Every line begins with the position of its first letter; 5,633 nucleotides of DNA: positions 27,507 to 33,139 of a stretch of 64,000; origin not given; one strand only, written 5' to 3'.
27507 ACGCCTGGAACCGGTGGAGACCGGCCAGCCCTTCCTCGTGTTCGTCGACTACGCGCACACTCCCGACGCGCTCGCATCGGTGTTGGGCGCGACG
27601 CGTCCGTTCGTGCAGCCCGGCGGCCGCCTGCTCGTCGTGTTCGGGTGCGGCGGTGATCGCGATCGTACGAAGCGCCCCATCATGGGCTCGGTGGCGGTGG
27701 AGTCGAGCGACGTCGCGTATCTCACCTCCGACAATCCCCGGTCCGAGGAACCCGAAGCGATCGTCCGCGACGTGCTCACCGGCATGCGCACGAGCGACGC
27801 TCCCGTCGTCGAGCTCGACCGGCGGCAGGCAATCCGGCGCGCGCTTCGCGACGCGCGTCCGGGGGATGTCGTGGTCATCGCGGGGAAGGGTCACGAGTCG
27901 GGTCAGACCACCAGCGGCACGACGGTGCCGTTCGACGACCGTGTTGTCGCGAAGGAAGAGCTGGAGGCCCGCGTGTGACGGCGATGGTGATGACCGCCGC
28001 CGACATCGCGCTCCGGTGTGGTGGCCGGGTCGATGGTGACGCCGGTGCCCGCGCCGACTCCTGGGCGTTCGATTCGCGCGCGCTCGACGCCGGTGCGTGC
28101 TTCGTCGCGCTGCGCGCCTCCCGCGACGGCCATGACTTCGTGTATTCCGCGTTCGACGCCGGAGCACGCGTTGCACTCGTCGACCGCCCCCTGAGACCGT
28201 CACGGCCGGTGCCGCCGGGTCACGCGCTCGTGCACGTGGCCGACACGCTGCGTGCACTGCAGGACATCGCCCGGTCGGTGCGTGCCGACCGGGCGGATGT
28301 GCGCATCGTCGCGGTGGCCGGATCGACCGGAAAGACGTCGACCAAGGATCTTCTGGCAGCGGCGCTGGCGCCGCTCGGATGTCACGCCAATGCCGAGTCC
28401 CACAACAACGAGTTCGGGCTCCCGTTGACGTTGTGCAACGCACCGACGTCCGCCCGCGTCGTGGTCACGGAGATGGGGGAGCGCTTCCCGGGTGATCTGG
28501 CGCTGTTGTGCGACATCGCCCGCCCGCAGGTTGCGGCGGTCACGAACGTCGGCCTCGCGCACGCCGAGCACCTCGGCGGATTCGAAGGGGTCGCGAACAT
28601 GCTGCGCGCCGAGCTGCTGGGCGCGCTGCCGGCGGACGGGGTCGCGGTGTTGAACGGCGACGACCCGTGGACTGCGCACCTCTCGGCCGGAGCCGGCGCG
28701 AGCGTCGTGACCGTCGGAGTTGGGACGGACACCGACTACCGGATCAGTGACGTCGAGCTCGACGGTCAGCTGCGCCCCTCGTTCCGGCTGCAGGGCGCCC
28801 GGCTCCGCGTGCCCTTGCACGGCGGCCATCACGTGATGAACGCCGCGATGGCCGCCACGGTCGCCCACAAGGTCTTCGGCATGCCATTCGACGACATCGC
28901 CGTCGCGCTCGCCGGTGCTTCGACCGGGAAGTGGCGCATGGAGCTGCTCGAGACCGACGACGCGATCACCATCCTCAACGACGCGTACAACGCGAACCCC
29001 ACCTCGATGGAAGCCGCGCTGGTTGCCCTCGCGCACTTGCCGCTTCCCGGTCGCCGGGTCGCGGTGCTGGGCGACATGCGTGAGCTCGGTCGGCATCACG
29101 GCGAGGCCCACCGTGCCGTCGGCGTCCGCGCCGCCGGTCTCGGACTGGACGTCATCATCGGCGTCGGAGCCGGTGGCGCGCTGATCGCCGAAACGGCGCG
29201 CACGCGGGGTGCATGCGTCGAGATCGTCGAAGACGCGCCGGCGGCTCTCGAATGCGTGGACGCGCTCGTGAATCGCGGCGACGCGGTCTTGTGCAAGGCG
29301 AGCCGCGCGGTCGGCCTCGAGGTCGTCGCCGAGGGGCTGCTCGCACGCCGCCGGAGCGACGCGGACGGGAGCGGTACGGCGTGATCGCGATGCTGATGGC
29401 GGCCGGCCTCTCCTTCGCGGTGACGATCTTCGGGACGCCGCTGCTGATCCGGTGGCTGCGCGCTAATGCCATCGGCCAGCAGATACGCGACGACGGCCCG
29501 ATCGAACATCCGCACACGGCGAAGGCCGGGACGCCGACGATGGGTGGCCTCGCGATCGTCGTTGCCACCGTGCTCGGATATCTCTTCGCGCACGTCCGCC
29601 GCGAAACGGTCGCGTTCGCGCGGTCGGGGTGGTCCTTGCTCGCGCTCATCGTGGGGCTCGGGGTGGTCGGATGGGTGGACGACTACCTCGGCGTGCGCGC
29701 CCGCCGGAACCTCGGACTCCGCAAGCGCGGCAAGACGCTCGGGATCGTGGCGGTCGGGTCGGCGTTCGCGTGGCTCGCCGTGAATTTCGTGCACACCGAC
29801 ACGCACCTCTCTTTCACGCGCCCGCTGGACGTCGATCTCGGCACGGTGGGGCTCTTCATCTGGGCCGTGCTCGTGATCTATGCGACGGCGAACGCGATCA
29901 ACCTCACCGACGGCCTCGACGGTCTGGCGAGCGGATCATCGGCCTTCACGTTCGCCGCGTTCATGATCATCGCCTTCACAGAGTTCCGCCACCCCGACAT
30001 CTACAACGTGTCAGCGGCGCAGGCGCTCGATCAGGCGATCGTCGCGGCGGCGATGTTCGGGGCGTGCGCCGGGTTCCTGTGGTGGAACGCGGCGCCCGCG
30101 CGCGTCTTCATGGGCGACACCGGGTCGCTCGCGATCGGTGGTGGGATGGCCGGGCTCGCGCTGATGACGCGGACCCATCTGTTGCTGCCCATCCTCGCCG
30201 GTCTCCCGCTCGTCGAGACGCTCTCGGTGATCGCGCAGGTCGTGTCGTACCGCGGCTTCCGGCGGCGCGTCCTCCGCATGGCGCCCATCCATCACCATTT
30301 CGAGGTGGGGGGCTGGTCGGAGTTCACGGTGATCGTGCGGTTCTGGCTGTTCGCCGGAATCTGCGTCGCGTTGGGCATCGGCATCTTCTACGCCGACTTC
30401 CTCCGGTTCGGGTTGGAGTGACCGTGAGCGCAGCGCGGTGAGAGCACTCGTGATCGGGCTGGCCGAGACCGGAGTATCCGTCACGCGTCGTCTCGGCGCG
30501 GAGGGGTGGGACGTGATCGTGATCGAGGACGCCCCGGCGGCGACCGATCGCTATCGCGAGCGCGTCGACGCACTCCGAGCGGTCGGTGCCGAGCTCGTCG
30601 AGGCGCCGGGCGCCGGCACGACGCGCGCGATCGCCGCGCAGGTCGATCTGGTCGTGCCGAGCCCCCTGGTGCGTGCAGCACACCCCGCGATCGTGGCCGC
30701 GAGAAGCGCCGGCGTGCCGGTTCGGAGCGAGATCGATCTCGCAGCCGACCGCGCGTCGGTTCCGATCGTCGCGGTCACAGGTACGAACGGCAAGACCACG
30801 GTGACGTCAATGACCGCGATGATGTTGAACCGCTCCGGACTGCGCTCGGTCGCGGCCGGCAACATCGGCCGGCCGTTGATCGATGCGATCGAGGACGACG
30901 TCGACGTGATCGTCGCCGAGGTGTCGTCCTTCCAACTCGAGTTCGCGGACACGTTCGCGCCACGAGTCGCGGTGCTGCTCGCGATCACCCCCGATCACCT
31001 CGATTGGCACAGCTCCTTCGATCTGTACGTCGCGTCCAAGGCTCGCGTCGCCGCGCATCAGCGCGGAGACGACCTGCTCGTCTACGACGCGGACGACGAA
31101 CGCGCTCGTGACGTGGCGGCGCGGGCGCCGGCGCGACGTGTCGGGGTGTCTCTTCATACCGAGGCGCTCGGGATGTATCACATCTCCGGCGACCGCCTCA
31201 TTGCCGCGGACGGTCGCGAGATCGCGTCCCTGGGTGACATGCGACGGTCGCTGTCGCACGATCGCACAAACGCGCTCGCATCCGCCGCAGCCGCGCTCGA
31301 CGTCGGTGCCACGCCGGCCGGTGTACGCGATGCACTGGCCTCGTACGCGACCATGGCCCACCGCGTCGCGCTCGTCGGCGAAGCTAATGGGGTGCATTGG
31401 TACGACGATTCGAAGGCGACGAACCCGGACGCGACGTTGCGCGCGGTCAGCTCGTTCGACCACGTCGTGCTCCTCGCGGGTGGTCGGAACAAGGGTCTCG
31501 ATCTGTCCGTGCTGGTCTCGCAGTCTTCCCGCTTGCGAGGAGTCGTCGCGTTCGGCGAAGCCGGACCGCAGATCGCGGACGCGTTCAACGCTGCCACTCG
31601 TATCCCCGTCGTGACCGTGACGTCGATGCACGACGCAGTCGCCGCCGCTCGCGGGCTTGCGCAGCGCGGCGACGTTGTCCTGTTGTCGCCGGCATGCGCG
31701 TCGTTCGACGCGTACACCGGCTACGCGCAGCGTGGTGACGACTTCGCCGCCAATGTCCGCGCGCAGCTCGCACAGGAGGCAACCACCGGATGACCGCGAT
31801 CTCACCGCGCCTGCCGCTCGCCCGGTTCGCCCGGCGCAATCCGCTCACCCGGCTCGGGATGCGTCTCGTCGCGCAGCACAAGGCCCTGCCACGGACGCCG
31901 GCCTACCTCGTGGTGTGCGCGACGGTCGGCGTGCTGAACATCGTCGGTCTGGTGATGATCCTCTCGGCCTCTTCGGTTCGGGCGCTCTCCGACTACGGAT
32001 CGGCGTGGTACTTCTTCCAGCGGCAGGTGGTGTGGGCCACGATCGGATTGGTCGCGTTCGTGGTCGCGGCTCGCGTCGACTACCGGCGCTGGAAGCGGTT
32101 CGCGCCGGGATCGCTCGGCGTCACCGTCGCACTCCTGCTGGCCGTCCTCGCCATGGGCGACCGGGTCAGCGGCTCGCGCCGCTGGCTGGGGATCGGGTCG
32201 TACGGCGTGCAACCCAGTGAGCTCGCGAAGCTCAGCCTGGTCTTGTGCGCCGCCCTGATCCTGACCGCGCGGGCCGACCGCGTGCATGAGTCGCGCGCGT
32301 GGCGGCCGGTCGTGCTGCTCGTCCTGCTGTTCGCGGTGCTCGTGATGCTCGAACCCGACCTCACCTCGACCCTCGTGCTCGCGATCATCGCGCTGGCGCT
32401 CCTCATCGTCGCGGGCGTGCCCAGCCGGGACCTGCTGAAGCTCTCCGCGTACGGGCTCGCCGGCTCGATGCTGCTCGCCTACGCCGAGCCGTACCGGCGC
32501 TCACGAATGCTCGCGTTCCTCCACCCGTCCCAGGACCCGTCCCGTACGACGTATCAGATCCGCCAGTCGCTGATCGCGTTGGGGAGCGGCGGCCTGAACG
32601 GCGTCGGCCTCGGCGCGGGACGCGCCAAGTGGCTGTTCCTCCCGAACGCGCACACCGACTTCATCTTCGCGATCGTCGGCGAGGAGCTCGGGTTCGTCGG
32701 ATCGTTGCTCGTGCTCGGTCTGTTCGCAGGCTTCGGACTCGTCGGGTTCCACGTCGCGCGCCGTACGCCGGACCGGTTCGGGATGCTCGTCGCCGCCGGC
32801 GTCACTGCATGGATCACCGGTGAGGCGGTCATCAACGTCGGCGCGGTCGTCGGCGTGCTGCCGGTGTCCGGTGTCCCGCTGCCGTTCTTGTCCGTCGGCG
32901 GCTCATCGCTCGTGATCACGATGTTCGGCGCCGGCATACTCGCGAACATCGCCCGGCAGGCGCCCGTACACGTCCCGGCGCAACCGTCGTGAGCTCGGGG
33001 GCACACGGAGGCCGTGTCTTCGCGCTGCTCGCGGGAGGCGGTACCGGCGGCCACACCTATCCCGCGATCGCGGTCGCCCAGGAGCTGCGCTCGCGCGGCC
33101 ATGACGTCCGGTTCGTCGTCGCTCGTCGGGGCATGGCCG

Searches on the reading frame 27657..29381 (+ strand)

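Call 31: search_protein_families(library=pfam, proteins=[window:27657-29381:+], max_evalue=0.00001)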
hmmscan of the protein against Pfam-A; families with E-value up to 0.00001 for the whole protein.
window:27657-29381:+ (575 aa): 2 families
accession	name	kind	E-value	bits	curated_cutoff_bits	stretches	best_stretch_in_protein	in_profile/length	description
PF08245.18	Mur_ligase_M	-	3.2e-27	96.2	24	1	220-403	1-200/200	Mur ligase middle domain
PF02875.26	Mur_ligase_C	-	1.2e-20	75.1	28.4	1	427-550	2-127/127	Mur ligase, glutamate ligase domain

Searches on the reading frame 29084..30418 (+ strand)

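Call 31: search_protein_families(library=pfam, proteins=[window:29084-30418:+], max_evalue=0.00001)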
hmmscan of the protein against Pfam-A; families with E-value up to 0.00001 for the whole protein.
window:29084-30418:+ (445 aa): 2 families
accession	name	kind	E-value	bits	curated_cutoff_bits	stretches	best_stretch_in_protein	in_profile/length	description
PF00953.26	Glycos_transf_4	-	9.4e-32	110.6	27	1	183-362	2-159/160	Glycosyl transferase family 4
PF10555.14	MraY_sig1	-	9.5e-06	25.3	20.1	0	147-159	1-13/13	Phospho-N-acetylmuramoyl-pentapeptide-transferase signature 1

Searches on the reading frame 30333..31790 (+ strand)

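Call 31: search_protein_families(library=pfam, proteins=[window:30333-31790:+], max_evalue=0.00001)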
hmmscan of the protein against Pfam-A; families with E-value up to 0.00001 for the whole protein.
window:30333-31790:+ (486 aa): 3 families
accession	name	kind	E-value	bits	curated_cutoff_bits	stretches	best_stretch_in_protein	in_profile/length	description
PF08245.18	Mur_ligase_M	-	1.8e-21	77.5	24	1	148-278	1-151/200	Mur ligase middle domain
PF02875.26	Mur_ligase_C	-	1.6e-12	48.8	28.4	1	343-455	1-127/127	Mur ligase, glutamate ligase domain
PF21799.2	MurD-like_N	-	1.6e-06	28.7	27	1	38-130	3-86/88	Mur ligase MurD-like, N-terminal domain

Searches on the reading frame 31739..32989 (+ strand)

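Call 31: search_protein_families(library=pfam, proteins=[window:31739-32989:+], max_evalue=0.00001)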
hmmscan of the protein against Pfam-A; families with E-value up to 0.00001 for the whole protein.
window:31739-32989:+ (417 aa): 1 family
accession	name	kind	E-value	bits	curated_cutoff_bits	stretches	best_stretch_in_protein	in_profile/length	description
PF01098.24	FTSW_RODA_SPOVE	-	1.6e-105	353.5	26.4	1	60-407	5-353/356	Cell cycle protein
